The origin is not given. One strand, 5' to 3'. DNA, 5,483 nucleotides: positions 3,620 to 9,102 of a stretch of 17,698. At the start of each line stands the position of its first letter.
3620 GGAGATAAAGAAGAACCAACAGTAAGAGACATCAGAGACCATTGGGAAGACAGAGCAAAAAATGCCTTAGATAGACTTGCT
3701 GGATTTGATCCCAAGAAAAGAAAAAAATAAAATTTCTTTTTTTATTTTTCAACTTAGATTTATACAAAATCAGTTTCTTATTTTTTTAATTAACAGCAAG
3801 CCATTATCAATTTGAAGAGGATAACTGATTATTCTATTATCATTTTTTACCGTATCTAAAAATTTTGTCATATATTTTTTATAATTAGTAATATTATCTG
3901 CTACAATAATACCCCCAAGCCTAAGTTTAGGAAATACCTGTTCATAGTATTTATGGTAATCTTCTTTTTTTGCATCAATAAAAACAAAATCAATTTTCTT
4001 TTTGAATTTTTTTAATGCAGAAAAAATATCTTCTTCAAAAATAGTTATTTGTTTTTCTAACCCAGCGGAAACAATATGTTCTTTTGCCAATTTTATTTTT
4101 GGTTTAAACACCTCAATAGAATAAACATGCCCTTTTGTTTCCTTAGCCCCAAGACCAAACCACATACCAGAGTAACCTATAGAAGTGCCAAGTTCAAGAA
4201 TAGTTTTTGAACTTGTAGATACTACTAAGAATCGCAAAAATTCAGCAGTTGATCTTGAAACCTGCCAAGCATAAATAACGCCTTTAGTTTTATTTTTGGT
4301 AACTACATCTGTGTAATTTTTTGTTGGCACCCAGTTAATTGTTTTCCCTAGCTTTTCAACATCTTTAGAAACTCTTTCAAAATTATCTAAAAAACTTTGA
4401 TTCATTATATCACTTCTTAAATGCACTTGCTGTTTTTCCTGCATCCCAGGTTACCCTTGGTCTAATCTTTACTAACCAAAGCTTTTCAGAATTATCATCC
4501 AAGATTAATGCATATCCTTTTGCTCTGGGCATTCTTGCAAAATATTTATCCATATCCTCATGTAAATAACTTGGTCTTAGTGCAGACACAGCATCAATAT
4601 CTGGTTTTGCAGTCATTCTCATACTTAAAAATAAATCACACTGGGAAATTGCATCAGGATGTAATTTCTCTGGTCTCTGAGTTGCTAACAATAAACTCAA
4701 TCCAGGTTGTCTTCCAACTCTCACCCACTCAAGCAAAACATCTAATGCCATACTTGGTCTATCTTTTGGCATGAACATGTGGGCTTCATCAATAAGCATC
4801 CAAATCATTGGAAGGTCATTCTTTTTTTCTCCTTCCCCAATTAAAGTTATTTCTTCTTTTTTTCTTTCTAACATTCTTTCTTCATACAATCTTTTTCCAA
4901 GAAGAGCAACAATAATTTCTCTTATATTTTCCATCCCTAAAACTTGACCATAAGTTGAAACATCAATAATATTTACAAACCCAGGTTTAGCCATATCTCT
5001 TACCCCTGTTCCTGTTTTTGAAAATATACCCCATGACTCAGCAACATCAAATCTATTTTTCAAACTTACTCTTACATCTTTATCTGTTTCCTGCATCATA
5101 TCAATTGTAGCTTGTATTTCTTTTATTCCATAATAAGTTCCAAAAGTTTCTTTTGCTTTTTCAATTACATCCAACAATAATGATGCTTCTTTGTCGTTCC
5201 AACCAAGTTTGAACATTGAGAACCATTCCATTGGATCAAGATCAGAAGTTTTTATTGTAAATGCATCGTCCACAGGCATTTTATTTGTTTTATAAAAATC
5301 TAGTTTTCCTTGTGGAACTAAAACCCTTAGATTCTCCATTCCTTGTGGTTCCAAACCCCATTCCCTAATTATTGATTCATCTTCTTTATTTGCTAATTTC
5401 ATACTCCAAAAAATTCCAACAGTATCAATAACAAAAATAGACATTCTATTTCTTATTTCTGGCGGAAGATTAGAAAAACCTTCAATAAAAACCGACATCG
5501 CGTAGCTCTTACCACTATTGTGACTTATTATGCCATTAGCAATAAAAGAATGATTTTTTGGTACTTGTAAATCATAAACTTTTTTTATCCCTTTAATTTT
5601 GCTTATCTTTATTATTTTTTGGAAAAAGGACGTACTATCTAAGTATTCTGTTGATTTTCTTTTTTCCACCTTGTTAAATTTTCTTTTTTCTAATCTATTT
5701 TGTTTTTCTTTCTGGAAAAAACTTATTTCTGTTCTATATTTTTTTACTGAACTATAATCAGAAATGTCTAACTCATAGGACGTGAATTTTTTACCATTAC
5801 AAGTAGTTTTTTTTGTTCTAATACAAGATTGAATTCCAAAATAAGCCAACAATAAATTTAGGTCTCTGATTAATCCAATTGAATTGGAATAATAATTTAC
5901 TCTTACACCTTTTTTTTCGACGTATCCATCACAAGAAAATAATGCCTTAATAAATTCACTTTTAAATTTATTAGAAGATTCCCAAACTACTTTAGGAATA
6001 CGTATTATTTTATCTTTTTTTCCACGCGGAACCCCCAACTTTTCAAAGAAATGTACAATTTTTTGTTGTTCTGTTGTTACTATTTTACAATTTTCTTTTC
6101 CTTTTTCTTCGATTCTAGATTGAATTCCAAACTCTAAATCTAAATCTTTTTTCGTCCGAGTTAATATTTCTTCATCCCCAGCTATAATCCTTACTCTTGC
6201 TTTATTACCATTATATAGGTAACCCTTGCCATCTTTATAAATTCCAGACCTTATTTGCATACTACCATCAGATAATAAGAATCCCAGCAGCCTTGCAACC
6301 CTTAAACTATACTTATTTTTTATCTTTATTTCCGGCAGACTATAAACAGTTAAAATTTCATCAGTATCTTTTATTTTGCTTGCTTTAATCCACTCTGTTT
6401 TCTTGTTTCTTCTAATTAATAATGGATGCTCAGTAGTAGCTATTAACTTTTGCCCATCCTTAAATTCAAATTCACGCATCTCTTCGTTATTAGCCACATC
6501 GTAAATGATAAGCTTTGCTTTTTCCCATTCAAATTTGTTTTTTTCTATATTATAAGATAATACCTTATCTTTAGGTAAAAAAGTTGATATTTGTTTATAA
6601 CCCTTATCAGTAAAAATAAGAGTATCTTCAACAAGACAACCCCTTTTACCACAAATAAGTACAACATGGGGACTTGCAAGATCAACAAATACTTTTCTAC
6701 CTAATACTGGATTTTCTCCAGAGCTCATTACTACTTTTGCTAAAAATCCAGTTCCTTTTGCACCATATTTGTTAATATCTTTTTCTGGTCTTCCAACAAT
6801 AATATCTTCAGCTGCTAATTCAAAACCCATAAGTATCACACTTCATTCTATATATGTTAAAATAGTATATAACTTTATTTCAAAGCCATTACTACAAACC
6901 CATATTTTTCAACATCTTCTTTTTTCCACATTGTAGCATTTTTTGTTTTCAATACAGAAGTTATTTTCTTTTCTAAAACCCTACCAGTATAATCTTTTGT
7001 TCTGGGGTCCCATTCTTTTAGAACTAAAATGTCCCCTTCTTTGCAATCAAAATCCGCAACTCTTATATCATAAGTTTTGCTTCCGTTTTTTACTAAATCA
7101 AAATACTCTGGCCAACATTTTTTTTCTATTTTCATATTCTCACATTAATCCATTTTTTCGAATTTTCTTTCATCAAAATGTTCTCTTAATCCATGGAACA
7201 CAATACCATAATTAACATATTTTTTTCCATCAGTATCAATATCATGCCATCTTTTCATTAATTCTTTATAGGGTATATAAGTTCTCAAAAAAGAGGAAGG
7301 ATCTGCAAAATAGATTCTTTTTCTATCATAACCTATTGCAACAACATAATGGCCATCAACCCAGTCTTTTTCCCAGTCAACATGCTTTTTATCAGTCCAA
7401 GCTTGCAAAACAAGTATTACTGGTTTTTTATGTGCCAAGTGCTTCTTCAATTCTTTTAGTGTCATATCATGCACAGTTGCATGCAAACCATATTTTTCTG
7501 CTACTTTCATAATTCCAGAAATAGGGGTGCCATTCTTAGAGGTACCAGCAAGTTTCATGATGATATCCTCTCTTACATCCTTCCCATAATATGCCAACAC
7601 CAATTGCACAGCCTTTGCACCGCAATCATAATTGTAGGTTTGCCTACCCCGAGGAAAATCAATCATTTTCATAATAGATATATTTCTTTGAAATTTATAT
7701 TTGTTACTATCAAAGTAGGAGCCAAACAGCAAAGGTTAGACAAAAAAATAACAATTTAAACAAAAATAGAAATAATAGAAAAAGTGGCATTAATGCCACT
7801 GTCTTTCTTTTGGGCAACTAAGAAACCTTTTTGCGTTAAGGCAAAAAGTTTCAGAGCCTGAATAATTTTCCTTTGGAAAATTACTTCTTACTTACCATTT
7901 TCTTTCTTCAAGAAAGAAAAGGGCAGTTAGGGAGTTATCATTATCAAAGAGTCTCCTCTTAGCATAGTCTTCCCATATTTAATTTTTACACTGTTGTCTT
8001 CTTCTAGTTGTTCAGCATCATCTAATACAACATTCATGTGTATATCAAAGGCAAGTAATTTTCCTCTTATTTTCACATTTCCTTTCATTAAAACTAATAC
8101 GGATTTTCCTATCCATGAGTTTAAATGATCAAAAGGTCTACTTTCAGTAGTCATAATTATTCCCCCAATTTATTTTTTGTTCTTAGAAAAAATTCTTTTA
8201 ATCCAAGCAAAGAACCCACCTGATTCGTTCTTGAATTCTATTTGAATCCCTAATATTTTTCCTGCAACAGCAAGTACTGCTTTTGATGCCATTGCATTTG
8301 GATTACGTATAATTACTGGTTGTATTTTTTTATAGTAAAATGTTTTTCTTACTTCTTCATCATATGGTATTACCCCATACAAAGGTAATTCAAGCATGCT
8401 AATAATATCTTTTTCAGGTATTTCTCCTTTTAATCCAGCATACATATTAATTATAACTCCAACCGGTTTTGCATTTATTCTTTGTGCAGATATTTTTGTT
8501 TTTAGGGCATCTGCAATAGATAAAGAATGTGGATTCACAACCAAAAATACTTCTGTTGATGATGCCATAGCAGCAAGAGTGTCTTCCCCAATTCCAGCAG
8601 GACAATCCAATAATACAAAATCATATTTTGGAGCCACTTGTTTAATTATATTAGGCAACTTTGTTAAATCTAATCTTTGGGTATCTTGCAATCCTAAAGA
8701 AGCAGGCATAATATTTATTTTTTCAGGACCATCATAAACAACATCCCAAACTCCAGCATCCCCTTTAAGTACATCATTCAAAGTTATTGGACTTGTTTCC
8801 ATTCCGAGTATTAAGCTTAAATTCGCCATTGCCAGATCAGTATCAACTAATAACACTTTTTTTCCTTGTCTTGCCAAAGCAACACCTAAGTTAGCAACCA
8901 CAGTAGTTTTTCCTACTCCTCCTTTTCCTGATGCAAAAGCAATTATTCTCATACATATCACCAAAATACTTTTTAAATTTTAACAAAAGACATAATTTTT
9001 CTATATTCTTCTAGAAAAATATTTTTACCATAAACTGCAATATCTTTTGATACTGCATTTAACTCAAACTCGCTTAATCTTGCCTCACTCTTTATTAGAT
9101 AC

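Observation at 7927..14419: Six-gene operon coupling a giant HerA/FtsK-type ATPase to NYN, two unknown small proteins, MinD and Sm: a candidate undescribed system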

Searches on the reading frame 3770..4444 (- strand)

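Call 50: search_protein_families(library=pfam, proteins=[window:3770-4444:-], max_evalue=0.01)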
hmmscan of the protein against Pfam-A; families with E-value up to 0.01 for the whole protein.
window:3770-4444:- (224 aa): 5 families
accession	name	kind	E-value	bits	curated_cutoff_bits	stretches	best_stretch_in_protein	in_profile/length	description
PF01596.23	Methyltransf_3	-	3.8e-24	85.6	22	1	54-222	20-204/204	O-methyltransferase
PF13578.12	Methyltransf_24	-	8e-15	56.1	26.3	1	83-185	1-105/105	Methyltransferase domain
PF13847.12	Methyltransf_31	-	2e-07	31.3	27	1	78-204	3-127/145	Methyltransferase domain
PF02353.26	CMAS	-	0.0009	19.1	27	1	80-195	64-177/273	Mycolic acid cyclopropane synthetase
PF08704.16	GCD14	-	0.0081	16.3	26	0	102-158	63-121/247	tRNA methyltransferase complex GCD14 subunit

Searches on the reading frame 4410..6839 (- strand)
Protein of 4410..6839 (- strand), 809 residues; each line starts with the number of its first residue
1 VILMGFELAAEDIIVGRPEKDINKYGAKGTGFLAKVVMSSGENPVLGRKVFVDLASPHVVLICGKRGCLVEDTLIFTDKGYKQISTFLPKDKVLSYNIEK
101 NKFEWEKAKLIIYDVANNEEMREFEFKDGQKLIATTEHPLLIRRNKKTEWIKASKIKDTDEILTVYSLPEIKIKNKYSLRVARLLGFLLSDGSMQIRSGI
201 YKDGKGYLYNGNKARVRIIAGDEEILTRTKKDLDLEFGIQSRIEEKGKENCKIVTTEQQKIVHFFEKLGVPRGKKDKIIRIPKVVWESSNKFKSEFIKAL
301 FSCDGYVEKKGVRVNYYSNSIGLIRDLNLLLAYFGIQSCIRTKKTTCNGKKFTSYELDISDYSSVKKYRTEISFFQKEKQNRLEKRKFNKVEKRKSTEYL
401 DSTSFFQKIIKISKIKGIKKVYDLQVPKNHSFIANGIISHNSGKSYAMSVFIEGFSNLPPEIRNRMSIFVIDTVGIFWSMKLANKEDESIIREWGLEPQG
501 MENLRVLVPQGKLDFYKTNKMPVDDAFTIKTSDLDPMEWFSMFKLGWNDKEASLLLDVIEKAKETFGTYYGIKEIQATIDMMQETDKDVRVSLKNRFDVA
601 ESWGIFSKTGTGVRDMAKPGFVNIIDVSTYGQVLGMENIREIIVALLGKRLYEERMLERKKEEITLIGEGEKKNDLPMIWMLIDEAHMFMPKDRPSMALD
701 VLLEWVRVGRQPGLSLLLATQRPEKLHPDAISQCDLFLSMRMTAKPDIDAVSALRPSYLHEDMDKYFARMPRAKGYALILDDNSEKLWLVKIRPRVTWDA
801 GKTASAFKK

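Call 4: search_protein_families(library=pfam, proteins=[window:4410-6839:-], max_evalue=0.01)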
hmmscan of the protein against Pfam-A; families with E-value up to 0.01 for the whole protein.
window:4410-6839:- (809 aa): 4 families
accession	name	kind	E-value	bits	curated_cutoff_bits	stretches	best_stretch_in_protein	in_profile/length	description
PF14890.11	Intein_splicing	-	1.1e-18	67.9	35.8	1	75-441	2-155/155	Intein splicing domain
PF14528.11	LAGLIDADG_3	-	2.3e-17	63.5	22.5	1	292-372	2-81/82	LAGLIDADG-like domain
PF01935.23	DUF87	-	1.3e-05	25.9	23.2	1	442-628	34-202/220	Helicase HerA, central domain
PF07591.16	PT-HINT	-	0.00094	19.9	27.7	1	74-164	1-89/137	Pretoxin HINT domain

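Call 5: search_protein_families(library=ncbifam, proteins=[window:4410-6839:-], max_evalue=0.01)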
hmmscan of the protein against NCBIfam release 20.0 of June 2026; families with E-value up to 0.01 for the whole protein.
window:4410-6839:- (809 aa): 18 families
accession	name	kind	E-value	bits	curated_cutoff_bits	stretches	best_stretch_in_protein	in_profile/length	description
NF005852.0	PRK07773.1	equivalog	6.5e-23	80.9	780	2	66-384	396-706/886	replicative DNA helicase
NF006207.0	PRK08332.1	equivalog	4e-18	64.1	2400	1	112-444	940-1244/1684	vitamin B12-dependent ribonucleotide reductase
NF011418.0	PRK14845.1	equivalog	1.6e-15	56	756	1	112-391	84-315/1049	translation initiation factor IF-2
NF038162.1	RtcB_rel_intein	exception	6.9e-15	54.1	1150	2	171-380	230-450/961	intein-containing RtcB family protein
NF011287.0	PRK14698.1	equivalog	3.9e-14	51.6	1238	1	171-367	383-556/1017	V-type ATP synthase subunit A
NF045703.1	rSAM_Tes_intein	exception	5.5e-14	50.9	1700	1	217-439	390-608/1040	tetraether lipid synthase Tes, intein-containing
NF038098.1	GyrA_w_intein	exception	8.9e-14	50.4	1850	1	128-406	181-443/1232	intein-containing DNA gyrase subunit A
NF011491.0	PRK14898.1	equivalog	2.7e-12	45.6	783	2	218-402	265-436/860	DNA-directed RNA polymerase subunit A''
NF042944.1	HerA_antiphage_2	equivalog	1.3e-11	44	850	1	638-765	390-518/576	anti-phage-associated helicase HerA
TIGR01443.1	intein_Cterm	domain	4.6e-10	39.4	15.6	1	420-442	1-24/24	intein C-terminal splicing region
NF011303.0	PRK14715.1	equivalog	6.6e-09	33.4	1585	1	215-441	1141-1376/1627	DNA-directed DNA polymerase II large subunit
NF040819.1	helicase_HerA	equivalog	1.3e-08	33.8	970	1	618-751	332-476/561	DNA double-strand break repair helicase HerA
NF042943.1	HerA_antiphage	equivalog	1.1e-07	30.9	800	1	681-754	437-514/566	anti-phage-associated helicase HerA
NF040937.1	HerA_Thermprot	equivalog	3.6e-07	28.9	800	1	585-738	270-410/487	DNA double-strand break repair helicase HerA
TIGR01445.1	intein_Nterm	domain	1.4e-06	29.1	24.5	1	68-142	1-83/83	intein N-terminal splicing region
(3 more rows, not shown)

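Call 72: search_protein_families(library=padloc, proteins=[window:4410-6839:-], max_evalue=0.001)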
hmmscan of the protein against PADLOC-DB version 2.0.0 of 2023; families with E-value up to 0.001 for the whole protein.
window:4410-6839:- (809 aa): 13 families
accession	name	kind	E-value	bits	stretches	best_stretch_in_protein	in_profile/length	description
PDLC04105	HerA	-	6.6e-16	56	1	622-761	381-507/576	-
PDLC02188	HerA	-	4.7e-13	46.8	1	622-783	379-533/578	-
PDLC04104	HerA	-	2.8e-11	40.8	1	675-764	218-311/379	-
PDLC04098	HerA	-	1.2e-10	38.6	1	615-759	479-616/686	-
PDLC04102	HerA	-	1.3e-10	38.3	1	638-782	478-609/654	-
PDLC04103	HerA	-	4e-10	36.6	1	637-792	413-556/579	-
PDLC04106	HerA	-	5.3e-10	36.5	1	615-752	465-591/667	-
PDLC04140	mad8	-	2.4e-09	35.2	1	442-794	38-301/314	mads_8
PDLC01055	HerA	-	1.1e-08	32.4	1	615-733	359-474/532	Type III coevolved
PDLC04100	HerA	-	3.5e-08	30.6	1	706-754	472-520/580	-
PDLC02185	HerA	-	3.7e-08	30.5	1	681-754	449-526/585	-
PDLC03710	HEase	-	5.2e-08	30.3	1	273-441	194-360/360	homing endonuclease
PDLC03711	HEase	-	9.2e-05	19.4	1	280-441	228-389/389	homing endonuclease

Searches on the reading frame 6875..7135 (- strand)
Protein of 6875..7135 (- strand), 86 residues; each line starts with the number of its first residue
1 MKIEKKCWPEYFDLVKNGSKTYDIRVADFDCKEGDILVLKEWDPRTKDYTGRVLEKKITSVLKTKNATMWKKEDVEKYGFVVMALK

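Call 4: search_protein_families(library=pfam, proteins=[window:6875-7135:-], max_evalue=0.01)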
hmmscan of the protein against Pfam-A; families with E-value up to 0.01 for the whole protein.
window:6875-7135:- (86 aa): 2 families
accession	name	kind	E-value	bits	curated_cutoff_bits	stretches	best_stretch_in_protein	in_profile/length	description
PF12961.13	DUF3850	-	1.6e-16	60.7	22.9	1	3-66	2-65/77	Domain of unknown function (DUF3850)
PF04266.20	ASCH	-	1e-05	26.6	21.2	1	7-66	3-57/103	ASCH domain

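Call 72: search_protein_families(library=padloc, proteins=[window:6875-7135:-], max_evalue=0.001)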
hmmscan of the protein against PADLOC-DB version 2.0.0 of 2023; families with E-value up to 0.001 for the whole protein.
window:6875-7135:- (86 aa): 0 families

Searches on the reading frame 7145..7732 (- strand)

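Call 4: search_protein_families(library=pfam, proteins=[window:7145-7732:-], max_evalue=0.01)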
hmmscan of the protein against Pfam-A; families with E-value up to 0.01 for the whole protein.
window:7145-7732:- (195 aa): 5 families
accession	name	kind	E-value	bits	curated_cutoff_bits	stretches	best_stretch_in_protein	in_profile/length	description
PF03412.21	Peptidase_C39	-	5.8e-19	68.7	22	1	30-164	6-123/133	Peptidase C39 family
PF13529.12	Peptidase_C39_2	-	1.1e-12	49.1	24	1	25-145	2-142/143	Peptidase_C39 like family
PF09778.15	Guanylate_cyc_2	-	3.3e-08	33.6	28.1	1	74-168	96-206/212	Guanylylate cyclase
PF11814.14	DUF3335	-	0.00018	21.5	25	0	75-146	102-166/206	Peptidase_C39 like family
PF14399.12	BtrH_N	-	0.00051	20.7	29.7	0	76-145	58-134/134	Butirosin biosynthesis protein H, N-terminal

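Call 72: search_protein_families(library=padloc, proteins=[window:7145-7732:-], max_evalue=0.001)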
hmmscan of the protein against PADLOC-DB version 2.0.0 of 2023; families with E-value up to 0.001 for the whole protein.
window:7145-7732:- (195 aa): 0 families

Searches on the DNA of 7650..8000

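Call 61: search_rna_families(source=window, start=7650, end=8000, threshold=evalue, max_evalue=1)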
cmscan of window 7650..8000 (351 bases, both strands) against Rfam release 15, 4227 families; matches with E-value up to 1: 9.
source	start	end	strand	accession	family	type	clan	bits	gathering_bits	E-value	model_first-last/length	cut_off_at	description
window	7817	7921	-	RF00515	PyrR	Cis-reg;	-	24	54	0.29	1-115/115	no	PyrR binding site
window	7881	7937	+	RF04092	MIR1508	Gene; miRNA;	-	22.4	70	0.039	1-91/91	no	MIR1508 microRNA precursor family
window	7883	7935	+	RF00884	MIR815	Gene; miRNA;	-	22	63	0.065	1-81/81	no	MIR815 microRNA precursor family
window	7874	7990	-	RF03105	RAGATH-7-assoc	Gene; sRNA;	-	21.6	88.5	0.11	1-131/131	no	RAGATH-7-assoc RNA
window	7871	7949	+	RF04202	MIR5380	Gene; miRNA;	-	19.9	150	0.19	1-137/137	no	MIR5380 microRNA precursor family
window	7881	7937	-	RF04092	MIR1508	Gene; miRNA;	-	19.8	70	0.19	1-91/91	no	MIR1508 microRNA precursor family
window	7838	7942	+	RF00265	SNORA69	Gene; snRNA; snoRNA; HACA-box;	-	18.8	47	0.61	1-132/132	no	Small nucleolar RNA SNORA69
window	7751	7888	+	RF04180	BTnc231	Gene; sRNA;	-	18.1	80.4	0.18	1-154/154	no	Bacteroides sRNA BTnc231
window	7748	7852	+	RF02909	rli117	Gene; sRNA;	-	13.8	87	0.35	135-251/272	no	Listeria sRNA rli117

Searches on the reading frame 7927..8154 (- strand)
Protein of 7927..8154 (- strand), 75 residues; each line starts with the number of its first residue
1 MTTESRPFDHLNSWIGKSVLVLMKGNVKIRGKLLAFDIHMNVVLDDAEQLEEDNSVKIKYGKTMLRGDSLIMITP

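Call 4: search_protein_families(library=pfam, proteins=[window:7927-8154:-], max_evalue=0.01)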
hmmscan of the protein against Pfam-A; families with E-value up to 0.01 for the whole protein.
window:7927-8154:- (75 aa): 1 family
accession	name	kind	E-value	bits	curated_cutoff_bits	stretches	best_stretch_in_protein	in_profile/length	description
PF01423.28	LSM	-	2e-18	66.3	23.4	1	11-75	3-66/66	LSM domain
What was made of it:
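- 7927..8154 (-): Sm-like archaeal protein of 75 aa, the last gene of the conserved core. PF01423 scores 66.3 bits (cutoff 23.4) (call 4).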

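Call 5: search_protein_families(library=ncbifam, proteins=[window:7927-8154:-], max_evalue=0.01)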
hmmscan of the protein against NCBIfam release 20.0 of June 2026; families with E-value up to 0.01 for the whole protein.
window:7927-8154:- (75 aa): 1 family
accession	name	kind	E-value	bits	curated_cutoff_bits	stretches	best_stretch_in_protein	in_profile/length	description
NF001963.0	PRK00737.1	equivalog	2e-21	75.6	101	1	4-75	2-72/74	small nuclear ribonucleoprotein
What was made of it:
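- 7927..8154 (-): NF001963 scores 75.6 bits, below its cutoff of 101 (call 5).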

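Call 72: search_protein_families(library=padloc, proteins=[window:7927-8154:-], max_evalue=0.001)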
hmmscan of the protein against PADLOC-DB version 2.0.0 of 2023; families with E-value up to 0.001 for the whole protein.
window:7927-8154:- (75 aa): 0 families

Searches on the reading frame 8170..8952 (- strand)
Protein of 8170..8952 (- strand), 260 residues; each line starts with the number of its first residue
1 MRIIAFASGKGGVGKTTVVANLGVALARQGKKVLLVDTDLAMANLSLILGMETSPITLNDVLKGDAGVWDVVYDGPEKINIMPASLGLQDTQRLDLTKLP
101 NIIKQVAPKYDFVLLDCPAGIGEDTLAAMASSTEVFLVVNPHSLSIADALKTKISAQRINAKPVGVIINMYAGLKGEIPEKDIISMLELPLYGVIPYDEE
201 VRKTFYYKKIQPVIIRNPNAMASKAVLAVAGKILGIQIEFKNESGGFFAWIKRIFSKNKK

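Call 4: search_protein_families(library=pfam, proteins=[window:8170-8952:-], max_evalue=0.01)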
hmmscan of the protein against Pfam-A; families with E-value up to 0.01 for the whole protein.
window:8170-8952:- (260 aa): 13 families
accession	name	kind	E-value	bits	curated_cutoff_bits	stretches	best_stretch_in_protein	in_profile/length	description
PF13614.12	AAA_31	-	3.2e-25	89.5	27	1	1-146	1-154/177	AAA domain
PF01656.29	CbiA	-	7.2e-24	84.6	25.4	1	4-204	1-118/125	CobQ/CobB/MinD/ParA nucleotide binding domain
PF10609.15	ParA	-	3.9e-21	76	27.1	1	2-233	4-245/246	NUBPL iron-transfer P-loop NTPase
PF06564.18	CBP_BcsQ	-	2.1e-12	47.5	21.3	1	1-143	1-149/234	Cellulose biosynthesis protein BcsQ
PF02374.21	ArsA_ATPase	-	4.5e-12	46.2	24.3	1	2-49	2-47/305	Anion-transporting ATPase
PF00142.24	Fer4_NifH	-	9.1e-10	38.9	25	1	4-80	3-82/271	4Fe-4S iron sulfur cluster binding proteins, NifH/frxC family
PF09140.17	MipZ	-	4.3e-09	36.5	20.7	1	3-144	2-131/262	ATPase MipZ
PF07015.17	VirC1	-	1.6e-05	24.8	24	1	1-39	1-39/231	VirC1 protein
PF13500.12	AAA_26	-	3.1e-05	24.4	27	1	125-202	119-195/198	AAA domain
PF00448.28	SRP54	-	0.00026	21.1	22.7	1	8-40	7-39/196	SRP54-type protein, GTPase domain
PF16575.11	CLP1_P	-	0.00032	21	26.6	1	9-46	1-38/188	mRNA cleavage and polyadenylation factor CLP1 P-loop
PF25199.1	nSTAND_NTPase5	-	0.00086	19.6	34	1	4-41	43-81/145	Novel STAND NTPase 5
PF13481.12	AAA_25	-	0.009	16.1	27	0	5-35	36-65/195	AAA domain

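Call 5: search_protein_families(library=ncbifam, proteins=[window:8170-8952:-], max_evalue=0.01)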
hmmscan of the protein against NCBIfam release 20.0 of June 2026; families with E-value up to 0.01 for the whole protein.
window:8170-8952:- (260 aa): 40 families (the best 25 are shown)
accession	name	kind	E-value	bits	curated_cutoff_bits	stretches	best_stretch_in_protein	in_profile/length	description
TIGR01969.1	minD_arch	subfamily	1.4e-81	273.4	201.75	1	2-243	1-240/251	cell division ATPase MinD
TIGR01968.1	minD_bact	equivalog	2.5e-41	141.8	212.9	1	2-255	2-261/261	septum site-determining protein MinD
NF008079.0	PRK10818.1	equivalog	2.3e-25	89.5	508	1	2-255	3-268/270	septum site-determining protein MinD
NF041546.1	ParA_partition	equivalog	6.7e-17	61.7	180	2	3-39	1-37/203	ParA family partition ATPase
NF041136.1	MrpORP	equivalog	1.1e-16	61.1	450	1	4-170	8-177/365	iron-sulfur cluster carrier protein MrpORP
TIGR03371.1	cellulose_yhjQ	equivalog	3.6e-16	59.4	157.85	1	1-172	1-179/246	cellulose biosynthesis protein BcsQ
TIGR01007.1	eps_fam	subfamily_domain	7.4e-16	58.3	108.05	1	2-170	18-189/204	polysaccharide biosynthesis tyrosine autokinase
NF047398.1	AAA_KGGVGR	domain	2.3e-15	57.4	90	1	1-50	2-51/190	KGGVGR-motif variant AAA ATPase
TIGR03453.1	partition_RepA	equivalog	1.9e-14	53.3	348.45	1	2-147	105-272/387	plasmid partitioning protein RepA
NF008669.0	PRK11670.1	equivalog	3.9e-14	52.3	348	2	3-54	109-160/369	iron-sulfur cluster carrier protein ApbC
NF010443.0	PRK13869.1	subfamily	6.2e-14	51.6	446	2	2-52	122-171/405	plasmid-partitioning protein RepA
TIGR03815.1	CpaE_hom_Actino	equivalog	7.8e-14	51.5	154.45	1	3-228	113-338/340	septum site-determining protein Ssd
TIGR01005.1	eps_transp_fam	subfamily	8.5e-13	47.4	411.7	1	2-170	547-717/754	exopolysaccharide transport protein family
TIGR00345.1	GET3_arsA_TRC40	subfamily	1.5e-12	47.7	135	1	6-49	1-43/299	TRC40/GET3/ArsA family transport-energizing ATPase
TIGR03018.1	pepcterm_TyrKin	hypoth_equivalog_domain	2.1e-11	43.6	230.65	1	3-169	37-207/207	XrtA-associated tyrosine autokinase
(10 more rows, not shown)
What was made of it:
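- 8170..8952 (-): Archaeal-type MinD ATPase of 260 aa, with the deviant Walker A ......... and a C-terminal amphipathic tail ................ TIGR01969 scores 273.4 bits (cutoff 201.75) (call 5).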

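Call 72: search_protein_families(library=padloc, proteins=[window:8170-8952:-], max_evalue=0.001)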
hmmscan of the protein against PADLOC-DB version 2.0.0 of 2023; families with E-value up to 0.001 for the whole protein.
window:8170-8952:- (260 aa): 2 families
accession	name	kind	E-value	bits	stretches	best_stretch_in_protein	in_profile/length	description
PDLC04559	PDC-M28B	-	2e-10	38.4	1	4-47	131-174/438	-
PDLC04560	PDC-M28B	-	0.00015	19.2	0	5-54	18-67/327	-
